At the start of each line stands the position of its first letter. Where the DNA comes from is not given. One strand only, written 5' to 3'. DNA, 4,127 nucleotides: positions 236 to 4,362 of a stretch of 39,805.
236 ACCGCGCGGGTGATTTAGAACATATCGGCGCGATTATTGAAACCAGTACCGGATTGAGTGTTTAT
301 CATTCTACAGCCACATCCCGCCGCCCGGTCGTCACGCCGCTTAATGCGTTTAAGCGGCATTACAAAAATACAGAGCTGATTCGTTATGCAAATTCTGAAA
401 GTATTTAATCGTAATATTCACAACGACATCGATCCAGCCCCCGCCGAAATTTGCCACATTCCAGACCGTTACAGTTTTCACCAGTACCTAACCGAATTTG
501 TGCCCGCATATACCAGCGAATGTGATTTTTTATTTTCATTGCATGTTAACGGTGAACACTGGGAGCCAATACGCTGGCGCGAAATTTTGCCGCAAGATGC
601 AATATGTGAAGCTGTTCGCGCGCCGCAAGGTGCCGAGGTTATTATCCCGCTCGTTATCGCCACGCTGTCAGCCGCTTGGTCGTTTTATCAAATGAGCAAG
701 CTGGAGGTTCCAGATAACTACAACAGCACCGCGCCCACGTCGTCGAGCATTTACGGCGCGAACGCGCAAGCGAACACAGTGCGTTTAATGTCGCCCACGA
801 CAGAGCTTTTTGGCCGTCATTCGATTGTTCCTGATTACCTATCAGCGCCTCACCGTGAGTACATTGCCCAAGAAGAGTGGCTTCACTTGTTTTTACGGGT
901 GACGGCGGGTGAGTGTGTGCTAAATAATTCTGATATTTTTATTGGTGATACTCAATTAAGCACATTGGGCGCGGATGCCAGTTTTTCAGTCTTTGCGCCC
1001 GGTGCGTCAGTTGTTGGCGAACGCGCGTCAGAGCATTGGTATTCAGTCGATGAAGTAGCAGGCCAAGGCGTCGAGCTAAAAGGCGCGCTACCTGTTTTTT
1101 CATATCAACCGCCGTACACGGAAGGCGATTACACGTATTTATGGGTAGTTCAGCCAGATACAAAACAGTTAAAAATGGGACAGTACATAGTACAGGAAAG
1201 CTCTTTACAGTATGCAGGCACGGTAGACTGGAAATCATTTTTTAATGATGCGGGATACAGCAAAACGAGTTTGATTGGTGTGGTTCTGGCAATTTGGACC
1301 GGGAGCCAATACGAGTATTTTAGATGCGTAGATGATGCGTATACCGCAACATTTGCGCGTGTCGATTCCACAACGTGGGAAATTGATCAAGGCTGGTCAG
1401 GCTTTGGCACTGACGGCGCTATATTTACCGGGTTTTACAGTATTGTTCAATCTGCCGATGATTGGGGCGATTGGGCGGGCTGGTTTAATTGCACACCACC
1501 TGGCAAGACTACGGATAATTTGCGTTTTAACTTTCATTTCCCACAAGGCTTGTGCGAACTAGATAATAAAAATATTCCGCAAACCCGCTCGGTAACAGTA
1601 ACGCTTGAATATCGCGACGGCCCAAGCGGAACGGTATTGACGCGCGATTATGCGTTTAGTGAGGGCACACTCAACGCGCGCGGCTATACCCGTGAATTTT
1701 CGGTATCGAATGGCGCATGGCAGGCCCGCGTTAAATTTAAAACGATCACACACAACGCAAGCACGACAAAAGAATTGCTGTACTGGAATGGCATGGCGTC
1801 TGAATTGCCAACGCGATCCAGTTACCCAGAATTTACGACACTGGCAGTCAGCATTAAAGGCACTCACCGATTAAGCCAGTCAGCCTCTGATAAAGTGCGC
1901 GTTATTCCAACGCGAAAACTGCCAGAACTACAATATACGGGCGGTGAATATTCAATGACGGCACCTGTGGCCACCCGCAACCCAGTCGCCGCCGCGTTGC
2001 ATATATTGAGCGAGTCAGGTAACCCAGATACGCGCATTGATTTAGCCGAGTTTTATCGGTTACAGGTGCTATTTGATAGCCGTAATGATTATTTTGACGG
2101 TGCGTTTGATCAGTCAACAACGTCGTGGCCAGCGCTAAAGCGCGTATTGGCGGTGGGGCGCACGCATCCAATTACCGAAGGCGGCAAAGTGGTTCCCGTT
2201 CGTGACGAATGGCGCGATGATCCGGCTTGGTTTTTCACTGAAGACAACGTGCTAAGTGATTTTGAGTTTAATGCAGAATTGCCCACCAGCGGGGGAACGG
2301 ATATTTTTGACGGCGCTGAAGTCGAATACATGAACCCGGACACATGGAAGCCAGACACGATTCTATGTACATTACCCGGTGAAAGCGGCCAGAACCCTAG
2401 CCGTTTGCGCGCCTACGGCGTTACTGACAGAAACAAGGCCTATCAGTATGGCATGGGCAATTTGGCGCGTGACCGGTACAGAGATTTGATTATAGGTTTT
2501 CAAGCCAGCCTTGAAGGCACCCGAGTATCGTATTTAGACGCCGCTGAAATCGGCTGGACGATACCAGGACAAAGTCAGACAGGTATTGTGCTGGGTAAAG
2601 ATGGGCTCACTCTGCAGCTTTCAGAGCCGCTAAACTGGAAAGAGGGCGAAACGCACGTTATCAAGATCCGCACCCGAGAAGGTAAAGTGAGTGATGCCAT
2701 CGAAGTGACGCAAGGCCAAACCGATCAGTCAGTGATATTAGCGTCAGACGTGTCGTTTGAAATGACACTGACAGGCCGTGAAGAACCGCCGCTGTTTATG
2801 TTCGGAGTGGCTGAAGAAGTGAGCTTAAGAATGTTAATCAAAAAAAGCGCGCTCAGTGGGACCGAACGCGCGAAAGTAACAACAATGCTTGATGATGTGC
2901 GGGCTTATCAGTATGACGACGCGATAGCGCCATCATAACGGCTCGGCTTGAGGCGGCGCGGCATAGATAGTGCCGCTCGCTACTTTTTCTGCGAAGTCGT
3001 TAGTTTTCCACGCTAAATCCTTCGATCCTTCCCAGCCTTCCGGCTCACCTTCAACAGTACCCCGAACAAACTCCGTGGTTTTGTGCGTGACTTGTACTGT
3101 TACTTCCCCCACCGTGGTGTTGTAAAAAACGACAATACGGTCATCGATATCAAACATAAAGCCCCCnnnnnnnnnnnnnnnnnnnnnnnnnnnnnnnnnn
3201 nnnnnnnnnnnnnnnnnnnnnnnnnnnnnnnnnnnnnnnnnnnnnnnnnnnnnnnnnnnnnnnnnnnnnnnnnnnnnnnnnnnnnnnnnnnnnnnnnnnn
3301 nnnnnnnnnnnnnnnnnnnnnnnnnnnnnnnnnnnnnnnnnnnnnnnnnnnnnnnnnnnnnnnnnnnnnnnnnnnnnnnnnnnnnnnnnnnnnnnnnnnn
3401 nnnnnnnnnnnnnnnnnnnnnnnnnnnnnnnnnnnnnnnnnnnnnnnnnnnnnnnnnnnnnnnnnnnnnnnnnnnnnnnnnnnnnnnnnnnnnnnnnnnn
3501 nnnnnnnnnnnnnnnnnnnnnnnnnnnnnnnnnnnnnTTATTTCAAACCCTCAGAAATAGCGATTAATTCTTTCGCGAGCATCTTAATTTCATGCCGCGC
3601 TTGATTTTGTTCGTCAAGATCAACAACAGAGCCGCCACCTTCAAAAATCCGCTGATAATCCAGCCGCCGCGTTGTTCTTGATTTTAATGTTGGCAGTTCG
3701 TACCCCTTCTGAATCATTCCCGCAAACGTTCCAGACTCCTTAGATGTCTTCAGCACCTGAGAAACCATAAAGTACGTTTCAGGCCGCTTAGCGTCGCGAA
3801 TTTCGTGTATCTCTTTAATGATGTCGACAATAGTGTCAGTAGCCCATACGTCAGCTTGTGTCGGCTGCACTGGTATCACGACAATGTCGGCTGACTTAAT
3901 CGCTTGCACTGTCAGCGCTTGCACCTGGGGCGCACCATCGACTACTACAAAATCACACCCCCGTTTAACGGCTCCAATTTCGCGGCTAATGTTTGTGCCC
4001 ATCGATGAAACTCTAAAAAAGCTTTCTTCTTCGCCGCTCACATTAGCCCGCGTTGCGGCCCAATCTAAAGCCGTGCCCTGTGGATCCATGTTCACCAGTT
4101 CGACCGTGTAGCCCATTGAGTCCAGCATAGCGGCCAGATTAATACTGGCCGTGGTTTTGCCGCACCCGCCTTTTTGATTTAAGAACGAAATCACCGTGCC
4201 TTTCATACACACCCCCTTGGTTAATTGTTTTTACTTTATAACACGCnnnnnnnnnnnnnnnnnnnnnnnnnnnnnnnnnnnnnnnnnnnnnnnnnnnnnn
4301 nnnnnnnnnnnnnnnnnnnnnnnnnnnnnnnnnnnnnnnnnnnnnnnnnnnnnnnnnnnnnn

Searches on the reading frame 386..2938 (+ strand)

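Call 5: search_protein_families(library=pfam, proteins=[window:386-2938:+], max_evalue=0.01)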
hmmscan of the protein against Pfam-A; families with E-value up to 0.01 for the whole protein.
window:386-2938:+ (850 aa): 2 families
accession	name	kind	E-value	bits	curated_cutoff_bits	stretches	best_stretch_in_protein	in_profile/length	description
PF24801.1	FNIII-A_GpJ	-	0.00019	22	27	1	374-470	24-120/126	Tip attachment protein J,FNIII-A domain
PF13550.12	Phage-tail_3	-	0.0002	21.8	23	1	575-725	1-151/164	Putative phage tail protein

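Call 18: search_protein_families(library=phrogs, proteins=[window:386-2938:+], max_evalue=0.001)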
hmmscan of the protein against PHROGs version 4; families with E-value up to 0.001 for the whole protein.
window:386-2938:+ (850 aa): 5 families
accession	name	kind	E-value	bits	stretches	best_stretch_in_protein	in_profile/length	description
phrog_469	-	tail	7.2e-137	458.8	1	14-849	10-900/903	tail protein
phrog_31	-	tail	1.8e-42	146.4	2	371-772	364-790/1565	central tail fiber J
phrog_23466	-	unknown function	4.8e-26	92.5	1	530-849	32-354/358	-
phrog_24367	-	unknown function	1.1e-05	25.2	1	77-211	79-213/408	-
phrog_7997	-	tail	0.00086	18.9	0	577-785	38-249/589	tail protein and host specificity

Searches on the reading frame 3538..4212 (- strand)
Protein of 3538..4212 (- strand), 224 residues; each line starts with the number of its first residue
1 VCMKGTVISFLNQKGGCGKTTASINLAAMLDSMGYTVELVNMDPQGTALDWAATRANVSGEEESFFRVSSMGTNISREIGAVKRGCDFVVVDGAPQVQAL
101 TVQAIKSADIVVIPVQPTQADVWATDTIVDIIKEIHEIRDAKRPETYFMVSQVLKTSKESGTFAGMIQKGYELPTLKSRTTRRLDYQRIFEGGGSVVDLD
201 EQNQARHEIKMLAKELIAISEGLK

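Call 5: search_protein_families(library=pfam, proteins=[window:3538-4212:-], max_evalue=0.01)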
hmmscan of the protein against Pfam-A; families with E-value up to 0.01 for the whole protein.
window:3538-4212:- (224 aa): 9 families
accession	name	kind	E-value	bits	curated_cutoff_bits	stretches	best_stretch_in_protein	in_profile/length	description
PF13614.12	AAA_31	-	3.2e-24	86.3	27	2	6-47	2-43/177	AAA domain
PF01656.29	CbiA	-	1.4e-11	44.9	25.4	1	8-127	1-54/125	CobQ/CobB/MinD/ParA nucleotide binding domain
PF09140.17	MipZ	-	7e-09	35.8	20.7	1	7-45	2-40/262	ATPase MipZ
PF07015.17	VirC1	-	3e-07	30.5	24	1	7-136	3-134/231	VirC1 protein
PF10609.15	ParA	-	9.8e-06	25.6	27.1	1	7-48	5-46/246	NUBPL iron-transfer P-loop NTPase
PF02374.21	ArsA_ATPase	-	0.00052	19.8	24.3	1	10-45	5-40/305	Anion-transporting ATPase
PF00142.24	Fer4_NifH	-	0.00095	19.1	25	1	13-46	7-40/271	4Fe-4S iron sulfur cluster binding proteins, NifH/frxC family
PF03029.23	ATP_bind_1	-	0.002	18.4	27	1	16-53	6-43/240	Conserved hypothetical ATP binding protein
PF00448.28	SRP54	-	0.004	17.3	22.7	0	16-97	11-95/196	SRP54-type protein, GTPase domain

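Call 18: search_protein_families(library=phrogs, proteins=[window:3538-4212:-], max_evalue=0.001)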
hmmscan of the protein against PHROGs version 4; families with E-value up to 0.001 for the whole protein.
window:3538-4212:- (224 aa): 1 family
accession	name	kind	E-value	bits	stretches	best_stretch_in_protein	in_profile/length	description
phrog_164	-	DNA, RNA and nucleotide metabolism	2.4e-42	146.6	1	3-221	222-474/500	ParA-like partition protein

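Call 24: find_encoding_contigs(protein=window:3538-4206:-, flank=3000, max_places=10)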
Protein window:3538-4206:- (222 aa): 9 contigs read that carry it; 6 places shown.
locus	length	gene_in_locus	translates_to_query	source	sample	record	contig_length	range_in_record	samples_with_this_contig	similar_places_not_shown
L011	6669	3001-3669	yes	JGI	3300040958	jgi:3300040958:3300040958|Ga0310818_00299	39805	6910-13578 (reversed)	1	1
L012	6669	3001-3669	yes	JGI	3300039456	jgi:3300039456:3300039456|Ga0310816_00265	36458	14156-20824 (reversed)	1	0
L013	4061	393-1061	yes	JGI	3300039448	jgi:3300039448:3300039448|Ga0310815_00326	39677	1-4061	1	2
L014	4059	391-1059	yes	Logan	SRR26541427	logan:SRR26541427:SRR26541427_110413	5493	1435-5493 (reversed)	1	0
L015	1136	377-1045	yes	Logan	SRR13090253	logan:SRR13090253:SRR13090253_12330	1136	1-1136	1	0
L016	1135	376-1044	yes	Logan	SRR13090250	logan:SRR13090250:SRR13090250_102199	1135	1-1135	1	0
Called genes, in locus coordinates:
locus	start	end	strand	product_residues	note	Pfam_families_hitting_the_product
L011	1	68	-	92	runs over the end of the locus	-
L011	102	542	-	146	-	-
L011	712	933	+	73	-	-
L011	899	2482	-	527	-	PF16684:ResT-TelK_cat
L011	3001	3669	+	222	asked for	PF01656:CbiA, PF07015:VirC1 (weak), PF09140:MipZ (faint), PF10609:ParA (faint), PF13614:AAA_31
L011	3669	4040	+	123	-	-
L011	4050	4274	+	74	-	-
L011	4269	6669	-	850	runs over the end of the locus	-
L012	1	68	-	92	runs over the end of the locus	-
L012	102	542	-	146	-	-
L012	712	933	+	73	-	-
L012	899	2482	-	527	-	PF16684:ResT-TelK_cat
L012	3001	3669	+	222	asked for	PF01656:CbiA, PF07015:VirC1 (weak), PF09140:MipZ (faint), PF10609:ParA (faint), PF13614:AAA_31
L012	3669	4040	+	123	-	-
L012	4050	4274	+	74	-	-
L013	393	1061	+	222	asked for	PF01656:CbiA, PF07015:VirC1 (weak), PF09140:MipZ (faint), PF10609:ParA (faint), PF13614:AAA_31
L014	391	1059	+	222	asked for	PF01656:CbiA, PF07015:VirC1 (weak), PF09140:MipZ (faint), PF10609:ParA (faint), PF13614:AAA_31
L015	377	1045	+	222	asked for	PF01656:CbiA, PF07015:VirC1 (weak), PF09140:MipZ (faint), PF10609:ParA (faint), PF13614:AAA_31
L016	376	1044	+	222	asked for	PF01656:CbiA, PF07015:VirC1 (weak), PF09140:MipZ (faint), PF10609:ParA (faint), PF13614:AAA_31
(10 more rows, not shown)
